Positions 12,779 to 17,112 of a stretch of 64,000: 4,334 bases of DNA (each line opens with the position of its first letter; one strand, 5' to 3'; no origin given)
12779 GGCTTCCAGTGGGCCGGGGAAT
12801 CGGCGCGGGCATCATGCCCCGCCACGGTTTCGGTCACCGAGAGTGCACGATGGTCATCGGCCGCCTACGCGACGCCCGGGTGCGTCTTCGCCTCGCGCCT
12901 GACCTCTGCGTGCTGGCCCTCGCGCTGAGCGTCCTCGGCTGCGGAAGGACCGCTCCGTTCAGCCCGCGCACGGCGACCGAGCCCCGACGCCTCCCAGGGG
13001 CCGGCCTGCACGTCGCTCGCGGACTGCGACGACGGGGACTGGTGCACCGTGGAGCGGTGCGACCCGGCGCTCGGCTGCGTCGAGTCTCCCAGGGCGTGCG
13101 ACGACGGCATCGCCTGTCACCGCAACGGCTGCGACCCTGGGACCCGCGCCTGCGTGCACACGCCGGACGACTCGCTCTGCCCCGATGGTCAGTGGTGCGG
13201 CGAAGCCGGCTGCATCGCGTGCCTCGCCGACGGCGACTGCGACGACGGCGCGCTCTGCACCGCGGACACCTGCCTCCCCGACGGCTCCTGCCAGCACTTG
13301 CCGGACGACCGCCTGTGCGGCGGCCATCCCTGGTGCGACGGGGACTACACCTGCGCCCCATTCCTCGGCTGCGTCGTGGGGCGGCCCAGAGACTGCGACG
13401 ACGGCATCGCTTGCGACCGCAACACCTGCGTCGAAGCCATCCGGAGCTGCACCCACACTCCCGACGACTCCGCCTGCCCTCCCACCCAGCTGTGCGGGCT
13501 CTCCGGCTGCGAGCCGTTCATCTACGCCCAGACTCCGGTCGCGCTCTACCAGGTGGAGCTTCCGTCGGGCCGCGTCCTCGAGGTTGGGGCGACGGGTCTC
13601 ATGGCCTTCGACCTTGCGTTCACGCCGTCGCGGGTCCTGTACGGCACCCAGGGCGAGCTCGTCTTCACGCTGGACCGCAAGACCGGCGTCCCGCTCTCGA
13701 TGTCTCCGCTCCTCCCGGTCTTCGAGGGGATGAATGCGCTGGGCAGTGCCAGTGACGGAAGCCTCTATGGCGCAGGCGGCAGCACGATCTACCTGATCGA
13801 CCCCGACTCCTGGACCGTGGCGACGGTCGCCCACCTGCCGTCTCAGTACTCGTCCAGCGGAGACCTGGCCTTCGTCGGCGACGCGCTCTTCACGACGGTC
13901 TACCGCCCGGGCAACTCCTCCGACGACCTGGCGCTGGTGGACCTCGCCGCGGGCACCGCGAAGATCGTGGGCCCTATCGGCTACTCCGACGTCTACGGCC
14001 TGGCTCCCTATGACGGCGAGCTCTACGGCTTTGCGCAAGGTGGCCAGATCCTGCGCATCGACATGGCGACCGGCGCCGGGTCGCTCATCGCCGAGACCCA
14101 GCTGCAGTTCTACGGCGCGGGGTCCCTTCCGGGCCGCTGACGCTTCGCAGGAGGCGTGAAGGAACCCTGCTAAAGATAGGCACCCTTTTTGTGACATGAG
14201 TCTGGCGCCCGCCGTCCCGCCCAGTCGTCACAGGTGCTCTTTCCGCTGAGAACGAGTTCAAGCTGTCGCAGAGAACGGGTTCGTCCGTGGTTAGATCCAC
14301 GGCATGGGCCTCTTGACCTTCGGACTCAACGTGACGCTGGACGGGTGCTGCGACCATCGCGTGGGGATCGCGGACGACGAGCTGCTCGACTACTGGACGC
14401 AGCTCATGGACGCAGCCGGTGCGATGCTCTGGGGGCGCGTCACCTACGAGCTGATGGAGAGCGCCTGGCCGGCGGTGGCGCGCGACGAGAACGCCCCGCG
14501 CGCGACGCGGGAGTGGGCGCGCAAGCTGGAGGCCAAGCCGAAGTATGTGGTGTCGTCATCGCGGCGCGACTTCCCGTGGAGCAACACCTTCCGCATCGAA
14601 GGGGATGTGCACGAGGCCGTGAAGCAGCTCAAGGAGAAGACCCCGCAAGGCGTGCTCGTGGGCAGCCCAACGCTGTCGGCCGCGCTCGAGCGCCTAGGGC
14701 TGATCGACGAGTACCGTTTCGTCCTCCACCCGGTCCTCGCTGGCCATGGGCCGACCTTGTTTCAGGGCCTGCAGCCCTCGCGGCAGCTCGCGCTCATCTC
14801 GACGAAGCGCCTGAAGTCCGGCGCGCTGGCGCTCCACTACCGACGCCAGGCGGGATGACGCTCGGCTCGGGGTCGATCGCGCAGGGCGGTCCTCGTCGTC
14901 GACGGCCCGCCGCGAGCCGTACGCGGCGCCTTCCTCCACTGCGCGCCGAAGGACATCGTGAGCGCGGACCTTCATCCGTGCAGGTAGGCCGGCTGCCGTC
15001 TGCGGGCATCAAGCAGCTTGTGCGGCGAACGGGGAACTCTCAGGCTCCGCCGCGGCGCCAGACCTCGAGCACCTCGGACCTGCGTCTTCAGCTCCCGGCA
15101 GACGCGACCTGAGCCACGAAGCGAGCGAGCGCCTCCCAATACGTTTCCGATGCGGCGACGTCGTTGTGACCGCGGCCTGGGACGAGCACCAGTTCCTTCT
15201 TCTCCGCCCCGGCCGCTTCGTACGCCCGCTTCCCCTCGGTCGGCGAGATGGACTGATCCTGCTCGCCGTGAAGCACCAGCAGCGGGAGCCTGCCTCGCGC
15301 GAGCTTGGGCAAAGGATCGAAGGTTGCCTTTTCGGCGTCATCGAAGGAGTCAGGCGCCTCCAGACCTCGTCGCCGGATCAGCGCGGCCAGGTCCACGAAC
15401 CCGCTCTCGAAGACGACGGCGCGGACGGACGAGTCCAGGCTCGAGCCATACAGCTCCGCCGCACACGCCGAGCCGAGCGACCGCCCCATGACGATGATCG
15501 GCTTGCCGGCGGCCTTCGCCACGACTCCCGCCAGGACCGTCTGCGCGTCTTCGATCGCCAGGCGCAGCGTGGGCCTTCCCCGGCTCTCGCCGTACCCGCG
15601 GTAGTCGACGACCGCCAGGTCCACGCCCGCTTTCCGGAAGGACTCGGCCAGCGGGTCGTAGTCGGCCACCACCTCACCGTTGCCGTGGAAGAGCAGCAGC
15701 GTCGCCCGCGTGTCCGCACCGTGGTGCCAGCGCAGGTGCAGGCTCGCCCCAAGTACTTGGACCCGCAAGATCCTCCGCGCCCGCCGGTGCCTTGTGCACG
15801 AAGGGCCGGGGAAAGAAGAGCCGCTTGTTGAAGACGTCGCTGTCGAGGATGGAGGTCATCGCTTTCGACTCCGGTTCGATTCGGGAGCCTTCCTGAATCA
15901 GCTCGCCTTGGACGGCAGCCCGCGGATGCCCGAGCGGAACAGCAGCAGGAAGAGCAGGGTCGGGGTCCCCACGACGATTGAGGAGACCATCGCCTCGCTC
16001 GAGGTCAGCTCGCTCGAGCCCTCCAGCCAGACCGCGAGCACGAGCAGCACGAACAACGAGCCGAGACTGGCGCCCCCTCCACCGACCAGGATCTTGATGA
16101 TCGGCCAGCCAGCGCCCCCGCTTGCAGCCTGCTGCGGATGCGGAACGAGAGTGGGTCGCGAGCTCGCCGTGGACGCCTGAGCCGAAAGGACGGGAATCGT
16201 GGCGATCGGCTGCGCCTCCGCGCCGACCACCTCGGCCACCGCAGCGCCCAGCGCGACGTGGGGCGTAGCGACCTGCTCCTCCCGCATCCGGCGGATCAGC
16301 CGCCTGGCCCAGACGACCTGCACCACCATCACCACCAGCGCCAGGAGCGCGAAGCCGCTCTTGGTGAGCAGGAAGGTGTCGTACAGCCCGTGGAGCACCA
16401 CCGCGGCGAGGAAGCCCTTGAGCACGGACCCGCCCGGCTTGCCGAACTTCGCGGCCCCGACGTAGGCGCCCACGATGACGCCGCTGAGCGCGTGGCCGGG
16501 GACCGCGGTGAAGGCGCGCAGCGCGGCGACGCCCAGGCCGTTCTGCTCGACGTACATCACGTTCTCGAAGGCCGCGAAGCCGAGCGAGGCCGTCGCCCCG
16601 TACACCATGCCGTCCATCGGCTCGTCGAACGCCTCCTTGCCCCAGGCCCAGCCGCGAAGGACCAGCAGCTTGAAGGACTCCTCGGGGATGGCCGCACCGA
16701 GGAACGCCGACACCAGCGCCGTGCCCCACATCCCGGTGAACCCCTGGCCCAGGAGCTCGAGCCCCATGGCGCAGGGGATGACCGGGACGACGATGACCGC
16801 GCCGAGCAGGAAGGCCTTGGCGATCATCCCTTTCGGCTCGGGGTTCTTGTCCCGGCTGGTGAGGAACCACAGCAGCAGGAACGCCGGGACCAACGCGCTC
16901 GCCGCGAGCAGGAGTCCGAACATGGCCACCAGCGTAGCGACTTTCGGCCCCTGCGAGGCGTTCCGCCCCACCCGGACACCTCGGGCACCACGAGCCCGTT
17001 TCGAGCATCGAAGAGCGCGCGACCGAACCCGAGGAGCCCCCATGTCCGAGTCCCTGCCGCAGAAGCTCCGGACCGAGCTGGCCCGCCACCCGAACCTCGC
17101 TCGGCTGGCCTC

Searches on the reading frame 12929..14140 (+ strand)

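Call 8: search_protein_families(library=pfam, proteins=[window:12929-14140:+], max_evalue=0.01)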
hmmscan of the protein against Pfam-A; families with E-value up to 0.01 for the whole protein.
window:12929-14140:+ (403 aa): 3 families
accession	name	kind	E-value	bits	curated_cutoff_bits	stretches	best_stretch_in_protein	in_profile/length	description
PF14339.12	DUF4394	-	1.8e-06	27.9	29.6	0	360-396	35-71/230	Domain of unknown function (DUF4394)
PF00526.23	Dicty_CTDC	-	4.9e-06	26.7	27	2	32-54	1-23/24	Dictyostelium (slime mold) repeat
PF21959.2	DUF6923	-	3.7e-05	24.1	27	0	350-397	129-179/234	Repeat of unknown function (DUF6923)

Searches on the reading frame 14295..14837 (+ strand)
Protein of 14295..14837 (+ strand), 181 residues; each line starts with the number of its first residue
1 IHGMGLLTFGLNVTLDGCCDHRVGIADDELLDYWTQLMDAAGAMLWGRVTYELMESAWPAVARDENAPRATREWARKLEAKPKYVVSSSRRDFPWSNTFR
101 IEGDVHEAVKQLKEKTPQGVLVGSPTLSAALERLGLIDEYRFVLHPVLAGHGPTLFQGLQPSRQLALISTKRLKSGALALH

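Call 57: search_protein_families(library=pfam, proteins=[window:14295-14837:+], max_evalue=0.0001)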
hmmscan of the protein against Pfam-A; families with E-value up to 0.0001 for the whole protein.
window:14295-14837:+ (181 aa): 1 family
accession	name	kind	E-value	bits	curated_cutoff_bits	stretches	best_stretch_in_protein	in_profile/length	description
PF01872.23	RibD_C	-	2.8e-15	57.1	24.1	1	12-177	8-195/197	RibD C-terminal domain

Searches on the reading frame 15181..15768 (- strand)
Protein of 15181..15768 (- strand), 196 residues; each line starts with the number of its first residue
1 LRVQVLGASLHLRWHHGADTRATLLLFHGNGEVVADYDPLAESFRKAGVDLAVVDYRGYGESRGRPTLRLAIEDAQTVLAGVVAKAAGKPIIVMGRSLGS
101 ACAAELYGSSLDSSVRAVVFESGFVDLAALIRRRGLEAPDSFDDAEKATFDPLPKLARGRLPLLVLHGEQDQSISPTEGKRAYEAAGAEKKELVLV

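Call 11: search_protein_families(library=pfam, proteins=[window:15181-15768:-], max_evalue=0.01)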
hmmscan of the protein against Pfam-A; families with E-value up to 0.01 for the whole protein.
window:15181-15768:- (196 aa): 4 families
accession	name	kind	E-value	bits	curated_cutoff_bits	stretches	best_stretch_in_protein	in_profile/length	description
PF12146.15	Hydrolase_4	-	1.7e-23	83.6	27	2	19-129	2-115/239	Serine aminopeptidase, S33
PF00561.26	Abhydrolase_1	-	5.7e-15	56.1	25.8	1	23-127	2-109/245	alpha/beta hydrolase fold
PF12697.13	Abhydrolase_6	-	6.4e-09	37.2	26.3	1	24-152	1-122/217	Alpha/beta hydrolase family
PF20408.4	Abhydrolase_11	-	0.0029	17.8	27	0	21-119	2-103/193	Alpha/beta hydrolase domain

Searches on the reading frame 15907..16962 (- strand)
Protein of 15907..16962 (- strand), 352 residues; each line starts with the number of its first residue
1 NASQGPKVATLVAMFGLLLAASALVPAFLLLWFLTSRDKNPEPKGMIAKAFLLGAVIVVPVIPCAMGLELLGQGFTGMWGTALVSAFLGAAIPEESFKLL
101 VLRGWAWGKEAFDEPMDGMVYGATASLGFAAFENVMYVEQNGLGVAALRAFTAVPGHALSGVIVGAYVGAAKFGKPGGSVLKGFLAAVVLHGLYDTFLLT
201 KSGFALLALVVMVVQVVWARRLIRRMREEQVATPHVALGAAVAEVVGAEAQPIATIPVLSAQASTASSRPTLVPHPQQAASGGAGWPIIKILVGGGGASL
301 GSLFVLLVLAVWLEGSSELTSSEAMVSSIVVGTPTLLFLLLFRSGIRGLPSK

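Call 11: search_protein_families(library=pfam, proteins=[window:15907-16962:-], max_evalue=0.01)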
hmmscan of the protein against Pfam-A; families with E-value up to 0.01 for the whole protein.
window:15907-16962:- (352 aa): 1 family
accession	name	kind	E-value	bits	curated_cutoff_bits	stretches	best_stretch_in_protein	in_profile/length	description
PF13367.11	PrsW-protease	-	3.9e-35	121.6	23.5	1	42-217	1-194/196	PrsW family intramembrane metalloprotease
